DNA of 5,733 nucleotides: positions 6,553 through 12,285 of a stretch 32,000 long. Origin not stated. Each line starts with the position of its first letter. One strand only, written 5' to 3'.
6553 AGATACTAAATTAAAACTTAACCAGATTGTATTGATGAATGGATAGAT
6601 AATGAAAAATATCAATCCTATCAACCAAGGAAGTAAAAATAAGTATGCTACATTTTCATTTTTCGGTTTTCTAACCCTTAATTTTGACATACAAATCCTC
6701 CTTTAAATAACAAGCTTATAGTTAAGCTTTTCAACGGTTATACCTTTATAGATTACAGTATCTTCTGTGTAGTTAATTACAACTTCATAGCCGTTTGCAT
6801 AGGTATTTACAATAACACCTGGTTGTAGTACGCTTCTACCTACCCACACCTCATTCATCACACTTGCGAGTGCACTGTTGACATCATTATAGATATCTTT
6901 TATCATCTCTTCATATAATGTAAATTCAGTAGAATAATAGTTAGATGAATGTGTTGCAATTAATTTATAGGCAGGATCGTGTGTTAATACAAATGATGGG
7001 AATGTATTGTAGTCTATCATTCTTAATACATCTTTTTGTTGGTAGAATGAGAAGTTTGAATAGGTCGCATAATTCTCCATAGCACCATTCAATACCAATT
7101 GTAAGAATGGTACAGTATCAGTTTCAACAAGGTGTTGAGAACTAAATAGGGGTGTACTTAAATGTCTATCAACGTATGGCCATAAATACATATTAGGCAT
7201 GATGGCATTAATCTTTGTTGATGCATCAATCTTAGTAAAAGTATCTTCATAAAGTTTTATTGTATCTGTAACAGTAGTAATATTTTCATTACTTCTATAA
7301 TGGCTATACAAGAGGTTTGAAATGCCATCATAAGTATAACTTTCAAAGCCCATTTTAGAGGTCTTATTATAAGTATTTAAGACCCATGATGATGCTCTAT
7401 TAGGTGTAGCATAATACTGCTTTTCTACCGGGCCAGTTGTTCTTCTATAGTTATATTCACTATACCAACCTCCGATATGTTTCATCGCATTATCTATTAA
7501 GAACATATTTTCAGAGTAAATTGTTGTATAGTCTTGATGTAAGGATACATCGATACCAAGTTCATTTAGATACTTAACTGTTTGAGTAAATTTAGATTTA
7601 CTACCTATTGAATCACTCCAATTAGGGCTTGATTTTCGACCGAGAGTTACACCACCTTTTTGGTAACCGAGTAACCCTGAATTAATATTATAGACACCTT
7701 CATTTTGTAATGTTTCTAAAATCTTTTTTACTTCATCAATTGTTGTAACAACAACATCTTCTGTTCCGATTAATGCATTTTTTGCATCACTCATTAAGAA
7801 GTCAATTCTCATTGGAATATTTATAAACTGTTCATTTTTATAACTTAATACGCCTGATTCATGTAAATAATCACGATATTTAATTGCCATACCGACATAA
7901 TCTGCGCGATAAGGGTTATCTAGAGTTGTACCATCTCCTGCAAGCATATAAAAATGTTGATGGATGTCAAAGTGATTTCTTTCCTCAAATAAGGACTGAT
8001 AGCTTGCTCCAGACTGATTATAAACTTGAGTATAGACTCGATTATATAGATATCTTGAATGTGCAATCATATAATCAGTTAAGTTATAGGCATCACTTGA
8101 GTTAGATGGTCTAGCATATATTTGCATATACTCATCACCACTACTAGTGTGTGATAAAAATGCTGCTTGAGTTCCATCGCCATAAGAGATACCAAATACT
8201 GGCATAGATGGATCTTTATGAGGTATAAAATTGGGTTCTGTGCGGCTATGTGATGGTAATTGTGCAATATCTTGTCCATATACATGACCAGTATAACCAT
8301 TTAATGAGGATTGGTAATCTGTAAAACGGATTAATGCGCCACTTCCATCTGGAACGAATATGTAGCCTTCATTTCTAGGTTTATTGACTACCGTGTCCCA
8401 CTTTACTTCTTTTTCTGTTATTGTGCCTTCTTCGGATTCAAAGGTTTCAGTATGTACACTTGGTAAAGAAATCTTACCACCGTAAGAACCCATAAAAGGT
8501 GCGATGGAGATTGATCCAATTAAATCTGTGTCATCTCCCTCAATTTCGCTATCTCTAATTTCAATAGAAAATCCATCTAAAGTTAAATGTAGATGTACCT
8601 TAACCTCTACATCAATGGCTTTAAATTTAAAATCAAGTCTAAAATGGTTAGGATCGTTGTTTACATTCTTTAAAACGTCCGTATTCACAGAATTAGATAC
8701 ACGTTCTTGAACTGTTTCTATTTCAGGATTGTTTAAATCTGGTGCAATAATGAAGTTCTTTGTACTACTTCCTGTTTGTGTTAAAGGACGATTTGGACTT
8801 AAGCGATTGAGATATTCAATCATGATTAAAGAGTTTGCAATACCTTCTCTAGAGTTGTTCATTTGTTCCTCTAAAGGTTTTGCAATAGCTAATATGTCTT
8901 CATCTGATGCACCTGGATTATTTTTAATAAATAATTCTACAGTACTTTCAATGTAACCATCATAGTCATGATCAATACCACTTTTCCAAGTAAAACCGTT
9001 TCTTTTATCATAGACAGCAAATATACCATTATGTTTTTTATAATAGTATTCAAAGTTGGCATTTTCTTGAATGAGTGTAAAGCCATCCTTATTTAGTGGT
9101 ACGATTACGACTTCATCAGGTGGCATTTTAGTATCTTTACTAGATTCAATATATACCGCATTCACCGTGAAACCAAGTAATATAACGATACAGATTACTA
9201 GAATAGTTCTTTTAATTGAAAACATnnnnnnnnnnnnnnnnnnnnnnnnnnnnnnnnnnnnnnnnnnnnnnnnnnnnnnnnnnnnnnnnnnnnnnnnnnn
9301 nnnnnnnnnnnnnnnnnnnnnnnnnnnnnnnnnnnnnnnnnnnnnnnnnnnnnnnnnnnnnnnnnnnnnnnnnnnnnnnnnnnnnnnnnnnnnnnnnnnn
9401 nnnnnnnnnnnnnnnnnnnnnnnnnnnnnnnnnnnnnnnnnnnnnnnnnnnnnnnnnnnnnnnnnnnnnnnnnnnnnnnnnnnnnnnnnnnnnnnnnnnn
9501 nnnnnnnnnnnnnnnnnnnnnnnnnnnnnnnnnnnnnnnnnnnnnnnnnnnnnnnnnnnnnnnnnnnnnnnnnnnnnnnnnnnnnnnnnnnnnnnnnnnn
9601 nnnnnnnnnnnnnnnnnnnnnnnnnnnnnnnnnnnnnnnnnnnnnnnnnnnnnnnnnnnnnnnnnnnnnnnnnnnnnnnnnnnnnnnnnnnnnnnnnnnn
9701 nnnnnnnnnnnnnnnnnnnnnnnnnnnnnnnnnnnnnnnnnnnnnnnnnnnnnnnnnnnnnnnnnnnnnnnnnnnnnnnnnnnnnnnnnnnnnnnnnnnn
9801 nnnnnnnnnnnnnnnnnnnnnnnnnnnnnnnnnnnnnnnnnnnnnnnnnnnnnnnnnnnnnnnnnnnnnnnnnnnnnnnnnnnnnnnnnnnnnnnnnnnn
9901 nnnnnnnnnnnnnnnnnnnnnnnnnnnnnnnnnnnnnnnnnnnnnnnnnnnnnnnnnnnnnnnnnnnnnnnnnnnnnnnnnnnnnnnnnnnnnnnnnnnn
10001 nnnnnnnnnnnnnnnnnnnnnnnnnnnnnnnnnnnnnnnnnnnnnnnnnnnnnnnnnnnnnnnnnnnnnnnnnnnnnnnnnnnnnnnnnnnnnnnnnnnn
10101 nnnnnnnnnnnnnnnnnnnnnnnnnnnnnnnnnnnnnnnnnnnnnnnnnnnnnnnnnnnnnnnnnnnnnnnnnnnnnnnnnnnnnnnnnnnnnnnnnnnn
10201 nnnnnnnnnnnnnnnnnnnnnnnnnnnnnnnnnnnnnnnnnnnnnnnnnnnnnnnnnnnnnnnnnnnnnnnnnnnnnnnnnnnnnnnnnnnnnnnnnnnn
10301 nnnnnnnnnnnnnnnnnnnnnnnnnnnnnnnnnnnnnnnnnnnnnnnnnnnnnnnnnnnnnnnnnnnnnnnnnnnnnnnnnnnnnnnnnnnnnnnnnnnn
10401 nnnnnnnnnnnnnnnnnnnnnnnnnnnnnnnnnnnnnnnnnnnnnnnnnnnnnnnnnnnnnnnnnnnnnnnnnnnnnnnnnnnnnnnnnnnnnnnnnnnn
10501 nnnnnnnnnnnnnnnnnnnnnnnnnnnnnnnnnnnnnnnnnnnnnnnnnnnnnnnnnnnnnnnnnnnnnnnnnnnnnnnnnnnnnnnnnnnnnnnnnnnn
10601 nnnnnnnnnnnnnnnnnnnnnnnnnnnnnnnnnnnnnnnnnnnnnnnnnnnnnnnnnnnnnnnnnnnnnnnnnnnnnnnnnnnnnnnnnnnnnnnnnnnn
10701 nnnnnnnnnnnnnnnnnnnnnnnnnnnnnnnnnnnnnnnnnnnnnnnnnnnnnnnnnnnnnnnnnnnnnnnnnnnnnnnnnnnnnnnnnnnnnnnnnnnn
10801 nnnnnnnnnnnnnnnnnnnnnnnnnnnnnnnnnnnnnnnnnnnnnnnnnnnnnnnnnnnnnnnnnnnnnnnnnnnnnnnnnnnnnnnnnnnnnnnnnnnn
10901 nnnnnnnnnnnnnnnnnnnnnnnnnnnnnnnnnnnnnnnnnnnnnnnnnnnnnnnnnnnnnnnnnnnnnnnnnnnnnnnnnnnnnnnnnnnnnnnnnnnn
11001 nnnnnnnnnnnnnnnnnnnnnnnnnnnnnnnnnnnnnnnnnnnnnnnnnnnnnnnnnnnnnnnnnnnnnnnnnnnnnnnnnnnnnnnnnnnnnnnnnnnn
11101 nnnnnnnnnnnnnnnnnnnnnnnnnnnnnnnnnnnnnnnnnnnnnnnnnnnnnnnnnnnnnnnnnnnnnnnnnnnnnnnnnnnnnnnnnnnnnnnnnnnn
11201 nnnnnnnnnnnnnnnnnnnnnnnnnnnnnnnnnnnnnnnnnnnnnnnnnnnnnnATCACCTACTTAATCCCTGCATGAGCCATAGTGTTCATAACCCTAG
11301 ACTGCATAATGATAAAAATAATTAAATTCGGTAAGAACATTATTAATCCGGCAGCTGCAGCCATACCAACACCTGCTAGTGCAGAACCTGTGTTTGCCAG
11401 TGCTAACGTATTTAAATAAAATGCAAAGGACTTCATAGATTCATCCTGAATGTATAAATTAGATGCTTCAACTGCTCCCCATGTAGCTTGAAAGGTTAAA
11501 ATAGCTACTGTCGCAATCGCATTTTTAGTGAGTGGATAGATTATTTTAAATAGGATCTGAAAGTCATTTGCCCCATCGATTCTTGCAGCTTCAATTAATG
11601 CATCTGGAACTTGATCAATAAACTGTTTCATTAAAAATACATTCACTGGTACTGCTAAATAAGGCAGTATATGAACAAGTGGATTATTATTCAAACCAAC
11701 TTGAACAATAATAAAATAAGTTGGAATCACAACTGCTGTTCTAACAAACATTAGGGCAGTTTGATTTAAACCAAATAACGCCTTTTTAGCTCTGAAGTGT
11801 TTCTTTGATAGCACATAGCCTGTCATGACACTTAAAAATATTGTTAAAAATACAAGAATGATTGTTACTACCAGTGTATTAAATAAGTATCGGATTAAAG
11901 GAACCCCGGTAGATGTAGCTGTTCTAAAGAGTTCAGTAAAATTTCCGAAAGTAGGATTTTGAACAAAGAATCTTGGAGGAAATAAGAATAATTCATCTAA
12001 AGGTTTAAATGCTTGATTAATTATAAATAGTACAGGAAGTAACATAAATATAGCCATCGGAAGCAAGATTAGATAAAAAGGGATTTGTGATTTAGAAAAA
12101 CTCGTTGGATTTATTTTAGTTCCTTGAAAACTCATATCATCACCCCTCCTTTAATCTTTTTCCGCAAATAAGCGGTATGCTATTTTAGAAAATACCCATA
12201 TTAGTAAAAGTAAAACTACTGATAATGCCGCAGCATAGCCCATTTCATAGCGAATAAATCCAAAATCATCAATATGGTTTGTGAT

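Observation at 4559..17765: Non-canonical sugar-uptake module: two SBPs, two permease pairs and two large membrane-anchored accessory ectoproteins in one tightly coupled operon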

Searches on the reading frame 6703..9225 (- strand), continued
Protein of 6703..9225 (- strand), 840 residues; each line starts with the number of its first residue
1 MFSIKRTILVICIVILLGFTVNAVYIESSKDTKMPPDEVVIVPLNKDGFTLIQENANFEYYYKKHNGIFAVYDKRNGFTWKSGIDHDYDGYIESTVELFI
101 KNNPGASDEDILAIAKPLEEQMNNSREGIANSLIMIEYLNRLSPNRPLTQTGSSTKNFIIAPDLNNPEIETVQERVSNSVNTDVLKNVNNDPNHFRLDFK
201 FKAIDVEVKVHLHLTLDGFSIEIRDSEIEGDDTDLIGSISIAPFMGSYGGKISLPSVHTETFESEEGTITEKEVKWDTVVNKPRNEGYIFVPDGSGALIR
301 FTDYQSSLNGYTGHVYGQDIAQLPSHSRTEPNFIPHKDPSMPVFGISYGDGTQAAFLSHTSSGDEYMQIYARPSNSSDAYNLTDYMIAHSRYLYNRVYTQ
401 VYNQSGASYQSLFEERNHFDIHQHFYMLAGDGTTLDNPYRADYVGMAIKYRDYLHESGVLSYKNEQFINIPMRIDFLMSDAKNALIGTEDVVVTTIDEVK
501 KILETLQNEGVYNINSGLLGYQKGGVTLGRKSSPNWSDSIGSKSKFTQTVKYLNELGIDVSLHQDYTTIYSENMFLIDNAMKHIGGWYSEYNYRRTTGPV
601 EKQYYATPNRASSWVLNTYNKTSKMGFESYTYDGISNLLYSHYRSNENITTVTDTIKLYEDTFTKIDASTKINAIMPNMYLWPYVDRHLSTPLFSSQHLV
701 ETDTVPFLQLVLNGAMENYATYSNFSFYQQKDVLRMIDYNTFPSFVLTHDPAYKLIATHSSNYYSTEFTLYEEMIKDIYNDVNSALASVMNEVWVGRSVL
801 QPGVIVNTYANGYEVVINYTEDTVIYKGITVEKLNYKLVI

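Call 87: search_protein_families(library=ncbifam, proteins=[L042:17526-18734:+, L035:12457-13593:+, L025:17166-18266:+, L028:6614-7744:+], max_evalue=1e-10)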
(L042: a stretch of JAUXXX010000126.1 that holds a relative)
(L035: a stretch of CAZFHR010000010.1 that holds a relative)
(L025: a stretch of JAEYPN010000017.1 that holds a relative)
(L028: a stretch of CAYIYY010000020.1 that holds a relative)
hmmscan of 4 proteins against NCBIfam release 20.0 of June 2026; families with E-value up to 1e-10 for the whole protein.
L042:17526-18734:+ (403 aa): 164 families (the best 25 are shown)
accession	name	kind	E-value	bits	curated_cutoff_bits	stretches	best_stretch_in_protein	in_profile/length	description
NF008653.0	PRK11650.1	subfamily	1.5e-147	491.4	432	1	26-389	1-354/357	sn-glycerol-3-phosphate ABC transporter ATP-binding protein UgpC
NF008233.0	PRK11000.1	equivalog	1.5e-125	418.9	568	1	26-385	1-356/369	maltose/maltodextrin ABC transporter ATP-binding protein MalK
NF040933.2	ABC_arch_GlcV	equivalog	1.7e-101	339.7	450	1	29-382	3-357/357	glucose ABC transporter ATP-binding protein GlcV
NF006987.0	PRK09452.1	equivalog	7.4e-98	327.7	482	1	28-330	17-315/378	spermidine/putrescine ABC transporter ATP-binding protein PotA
TIGR03265.1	PhnT2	equivalog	2.9e-95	319.5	457.7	1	28-382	4-352/353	putative 2-aminoethylphosphonate ABC transporter ATP-binding protein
NF043075.1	MMSYN1_0197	equivalog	1.2e-93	313.8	550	1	29-381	3-338/341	spermidine/putrescine ABC transporter ATP-binding protein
TIGR01187.1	potA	subfamily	1.2e-93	313.7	355.6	1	61-376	2-319/325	polyamine ABC transporter ATP-binding protein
NF008513.0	PRK11432.1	equivalog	2.6e-83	279.9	496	1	43-371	19-336/351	ferric ABC transporter ATP-binding protein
NF040840.2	tungstate_WtpC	equivalog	1.2e-80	271.4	440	1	46-374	17-339/347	tungstate ABC transporter ATP-binding protein WtpC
NF008621.0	PRK11607.1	equivalog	2e-78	263.8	613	1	28-275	19-263/377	putrescine ABC transporter ATP-binding subunit PotG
TIGR00968.1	3a0106s01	subfamily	1.9e-76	256.7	342.75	1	42-262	13-233/237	sulfate ABC transporter ATP-binding protein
TIGR03258.1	PhnT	equivalog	1.4e-74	251.3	499.15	1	43-272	22-250/359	2-aminoethylphosphonate ABC transport system ATP-binding subunit PhnT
TIGR01186.1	proV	subfamily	9.7e-69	232.2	326.6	1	43-263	7-233/363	betaine/proline/choline family ABC transporter ATP-binding protein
NF008105.0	PRK10851.1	equivalog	9.2e-67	225.3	502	1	33-287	7-261/362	sulfate/thiosulfate ABC transporter ATP-binding protein CysA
TIGR03415.1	ABC_choXWV_ATP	equivalog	6.6e-60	203.1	483.75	1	42-261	37-266/382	choline ABC transporter ATP-binding protein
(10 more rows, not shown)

L035:12457-13593:+ (379 aa): 164 families (the best 25 are shown)
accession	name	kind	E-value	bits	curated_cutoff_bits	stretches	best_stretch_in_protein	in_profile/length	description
NF008653.0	PRK11650.1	subfamily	7e-147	489.1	432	1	1-365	1-355/357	sn-glycerol-3-phosphate ABC transporter ATP-binding protein UgpC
NF008233.0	PRK11000.1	equivalog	5.8e-124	413.7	568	1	1-361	1-357/369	maltose/maltodextrin ABC transporter ATP-binding protein MalK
NF040933.2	ABC_arch_GlcV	equivalog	1.2e-100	336.8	450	1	4-357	3-357/357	glucose ABC transporter ATP-binding protein GlcV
NF006987.0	PRK09452.1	equivalog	2.5e-96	322.6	482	1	4-309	18-319/378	spermidine/putrescine ABC transporter ATP-binding protein PotA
TIGR03265.1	PhnT2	equivalog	5.1e-94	315.4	457.7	1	3-355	4-350/353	putative 2-aminoethylphosphonate ABC transporter ATP-binding protein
TIGR01187.1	potA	subfamily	5.2e-92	308.4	355.6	1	36-349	2-313/325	polyamine ABC transporter ATP-binding protein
NF043075.1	MMSYN1_0197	equivalog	1.9e-91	306.5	550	1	4-356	3-338/341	spermidine/putrescine ABC transporter ATP-binding protein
NF008513.0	PRK11432.1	equivalog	1.2e-84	284.2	496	1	7-347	10-337/351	ferric ABC transporter ATP-binding protein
NF040840.2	tungstate_WtpC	equivalog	4.9e-79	266.1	440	1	20-331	16-317/347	tungstate ABC transporter ATP-binding protein WtpC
NF008621.0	PRK11607.1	equivalog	2e-76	257.2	613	1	4-248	20-261/377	putrescine ABC transporter ATP-binding subunit PotG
TIGR00968.1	3a0106s01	subfamily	5.7e-76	255.1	342.75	1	17-237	13-233/237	sulfate ABC transporter ATP-binding protein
TIGR03258.1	PhnT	equivalog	4.7e-74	249.6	499.15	1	7-247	12-250/359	2-aminoethylphosphonate ABC transport system ATP-binding subunit PhnT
TIGR01186.1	proV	subfamily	2e-67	227.9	326.6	1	18-237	7-232/363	betaine/proline/choline family ABC transporter ATP-binding protein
NF008105.0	PRK10851.1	equivalog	4.1e-67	226.4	502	1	7-259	6-258/362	sulfate/thiosulfate ABC transporter ATP-binding protein CysA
TIGR03415.1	ABC_choXWV_ATP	equivalog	3.2e-58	197.5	483.75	1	17-236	37-266/382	choline ABC transporter ATP-binding protein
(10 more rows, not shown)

L025:17166-18266:+ (367 aa): 164 families (the best 25 are shown)
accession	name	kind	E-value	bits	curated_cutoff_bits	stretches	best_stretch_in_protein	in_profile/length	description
NF008653.0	PRK11650.1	subfamily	2.1e-147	490.9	432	1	1-366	1-356/357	sn-glycerol-3-phosphate ABC transporter ATP-binding protein UgpC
NF008233.0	PRK11000.1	equivalog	3.3e-126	421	568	1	1-360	1-356/369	maltose/maltodextrin ABC transporter ATP-binding protein MalK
NF040933.2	ABC_arch_GlcV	equivalog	4.4e-100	335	450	1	4-357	3-357/357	glucose ABC transporter ATP-binding protein GlcV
NF006987.0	PRK09452.1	equivalog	9.6e-100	333.9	482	1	4-331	18-342/378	spermidine/putrescine ABC transporter ATP-binding protein PotA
NF043075.1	MMSYN1_0197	equivalog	3.5e-94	315.6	550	1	4-356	3-338/341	spermidine/putrescine ABC transporter ATP-binding protein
TIGR01187.1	potA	subfamily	3e-93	312.4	355.6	1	36-349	2-317/325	polyamine ABC transporter ATP-binding protein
TIGR03265.1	PhnT2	equivalog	8.7e-93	311.3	457.7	1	3-357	4-352/353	putative 2-aminoethylphosphonate ABC transporter ATP-binding protein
NF040840.2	tungstate_WtpC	equivalog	8e-80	268.7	440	1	20-326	16-313/347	tungstate ABC transporter ATP-binding protein WtpC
NF008513.0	PRK11432.1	equivalog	5.1e-79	265.7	496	1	19-334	21-323/351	ferric ABC transporter ATP-binding protein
NF008621.0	PRK11607.1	equivalog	1.1e-74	251.5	613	1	4-290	20-303/377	putrescine ABC transporter ATP-binding subunit PotG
TIGR00968.1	3a0106s01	subfamily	3.9e-74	249.1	342.75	1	17-237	13-233/237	sulfate ABC transporter ATP-binding protein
TIGR03258.1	PhnT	equivalog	7.2e-71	239.1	499.15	1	21-238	25-243/359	2-aminoethylphosphonate ABC transport system ATP-binding subunit PhnT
TIGR01186.1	proV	subfamily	2.1e-68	231.1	326.6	1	18-237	7-232/363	betaine/proline/choline family ABC transporter ATP-binding protein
NF008105.0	PRK10851.1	equivalog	7.7e-66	222.2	502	1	9-252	8-252/362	sulfate/thiosulfate ABC transporter ATP-binding protein CysA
TIGR03415.1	ABC_choXWV_ATP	equivalog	1e-59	202.5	483.75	1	17-246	37-277/382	choline ABC transporter ATP-binding protein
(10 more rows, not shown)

L028:6614-7744:+ (377 aa): 163 families (the best 25 are shown)
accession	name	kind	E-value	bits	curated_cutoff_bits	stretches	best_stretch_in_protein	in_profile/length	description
NF008653.0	PRK11650.1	subfamily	2.4e-149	497.3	432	1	1-365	1-355/357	sn-glycerol-3-phosphate ABC transporter ATP-binding protein UgpC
NF008233.0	PRK11000.1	equivalog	6.2e-126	420.1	568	1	1-361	1-357/369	maltose/maltodextrin ABC transporter ATP-binding protein MalK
NF040933.2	ABC_arch_GlcV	equivalog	1.2e-101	340.2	450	1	4-357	3-357/357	glucose ABC transporter ATP-binding protein GlcV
NF006987.0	PRK09452.1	equivalog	3.5e-97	325.4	482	1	4-299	18-309/378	spermidine/putrescine ABC transporter ATP-binding protein PotA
TIGR03265.1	PhnT2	equivalog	9.7e-95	317.8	457.7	1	3-357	4-352/353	putative 2-aminoethylphosphonate ABC transporter ATP-binding protein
NF043075.1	MMSYN1_0197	equivalog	9.2e-94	314.2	550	1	4-356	3-338/341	spermidine/putrescine ABC transporter ATP-binding protein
TIGR01187.1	potA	subfamily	1.3e-92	310.4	355.6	1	36-352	2-320/325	polyamine ABC transporter ATP-binding protein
NF008513.0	PRK11432.1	equivalog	8.5e-83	278.1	496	1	18-343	19-333/351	ferric ABC transporter ATP-binding protein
NF040840.2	tungstate_WtpC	equivalog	1.9e-79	267.4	440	1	21-332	17-318/347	tungstate ABC transporter ATP-binding protein WtpC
NF008621.0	PRK11607.1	equivalog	4.7e-78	262.6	613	1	4-239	20-254/377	putrescine ABC transporter ATP-binding subunit PotG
TIGR00968.1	3a0106s01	subfamily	8.9e-77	257.8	342.75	1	17-237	13-233/237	sulfate ABC transporter ATP-binding protein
TIGR03258.1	PhnT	equivalog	1.3e-75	254.7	499.15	1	8-351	13-351/359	2-aminoethylphosphonate ABC transport system ATP-binding subunit PhnT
TIGR01186.1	proV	subfamily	1.8e-69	234.6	326.6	1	18-237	7-232/363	betaine/proline/choline family ABC transporter ATP-binding protein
NF008105.0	PRK10851.1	equivalog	2.8e-66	223.6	502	1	7-253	6-253/362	sulfate/thiosulfate ABC transporter ATP-binding protein CysA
TIGR03415.1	ABC_choXWV_ATP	equivalog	2.3e-59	201.3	483.75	1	17-237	37-267/382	choline ABC transporter ATP-binding protein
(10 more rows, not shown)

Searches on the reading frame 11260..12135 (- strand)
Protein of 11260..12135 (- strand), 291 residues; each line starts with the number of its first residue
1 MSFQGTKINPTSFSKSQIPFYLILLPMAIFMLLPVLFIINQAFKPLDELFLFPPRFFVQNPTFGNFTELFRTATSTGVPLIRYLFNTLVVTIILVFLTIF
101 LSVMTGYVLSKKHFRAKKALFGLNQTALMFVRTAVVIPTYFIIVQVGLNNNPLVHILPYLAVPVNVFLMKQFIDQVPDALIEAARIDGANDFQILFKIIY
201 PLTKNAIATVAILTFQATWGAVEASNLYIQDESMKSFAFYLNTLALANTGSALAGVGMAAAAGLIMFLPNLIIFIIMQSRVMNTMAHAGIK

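Call 4: search_protein_families(library=pfam, proteins=[window:11260-12135:-], max_evalue=0.01)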
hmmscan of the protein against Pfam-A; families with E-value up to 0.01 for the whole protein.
window:11260-12135:- (291 aa): 1 family
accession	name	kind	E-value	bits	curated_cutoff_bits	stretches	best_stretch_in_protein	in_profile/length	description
PF00528.27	BPD_transp_1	-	3e-13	50.3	26.4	1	102-278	5-176/184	Binding-protein-dependent transport system inner membrane component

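Call 7: search_protein_families(library=ncbifam, proteins=[window:11260-12135:-], max_evalue=0.01)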
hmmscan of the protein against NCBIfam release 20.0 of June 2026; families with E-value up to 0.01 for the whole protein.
window:11260-12135:- (291 aa): 17 families
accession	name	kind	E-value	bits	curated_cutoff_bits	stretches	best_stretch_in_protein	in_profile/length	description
NF008210.0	PRK10973.1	equivalog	4.1e-21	75.9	297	1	28-282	20-273/281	sn-glycerol-3-phosphate ABC transporter permease UgpE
NF040932.1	ABC_arch_GlcU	equivalog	1.7e-17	64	340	1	21-279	6-258/272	glucose ABC transporter permease GlcU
NF008231.0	PRK10998.1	equivalog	3.2e-12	46.6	261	1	72-291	73-295/296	maltose ABC transporter permease MalG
NF008196.0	PRK10952.1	equivalog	6e-08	31.9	439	1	88-208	146-266/356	glycine betaine/L-proline ABC transporter permease ProW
TIGR02141.1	modB_ABC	equivalog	1.2e-07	31.6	182.6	1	87-220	3-150/208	molybdate ABC transporter permease subunit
NF007047.0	PRK09500.1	equivalog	6.5e-07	29.2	326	1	75-218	51-196/257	spermidine/putrescine ABC transporter permease PotC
TIGR01581.1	Mo_ABC_porter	hypoth_equivalog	2.5e-06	27.1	210.3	1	87-229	26-182/225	ABC transporter permease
NF040931.1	ABC_arch_GlcT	equivalog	7.1e-06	25.9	360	1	153-263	148-262/278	glucose ABC transporter permease GlcT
NF040839.1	tungstate_WtpB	equivalog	3.7e-05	23.5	340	1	65-218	29-193/251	tungstate ABC transporter permease WtpB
NF006939.0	PRK09421.1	equivalog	3.9e-05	23.2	262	1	160-226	103-169/230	molybdate ABC transporter permease subunit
TIGR01097.1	PhnE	equivalog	0.00025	20.6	216.7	1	31-216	21-193/252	phosphonate ABC transporter, permease protein PhnE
NF008049.0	PRK10782.1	subfamily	0.0004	20.1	212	1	87-224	16-169/217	methionine ABC transporter permease MetI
NF043073.1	MMSYN1_0195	equivalog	0.00052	18.3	1250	1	77-216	52-193/1021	spermidine/putrescine ABC transporter permease/substrate-binding protein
TIGR03416.1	ABC_choXWV_perm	equivalog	0.0013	18.3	363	1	86-209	90-209/267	choline ABC transporter permease subunit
NF008232.0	PRK10999.1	equivalog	0.0014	17.4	392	1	159-215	384-440/520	maltose ABC transporter permease MalF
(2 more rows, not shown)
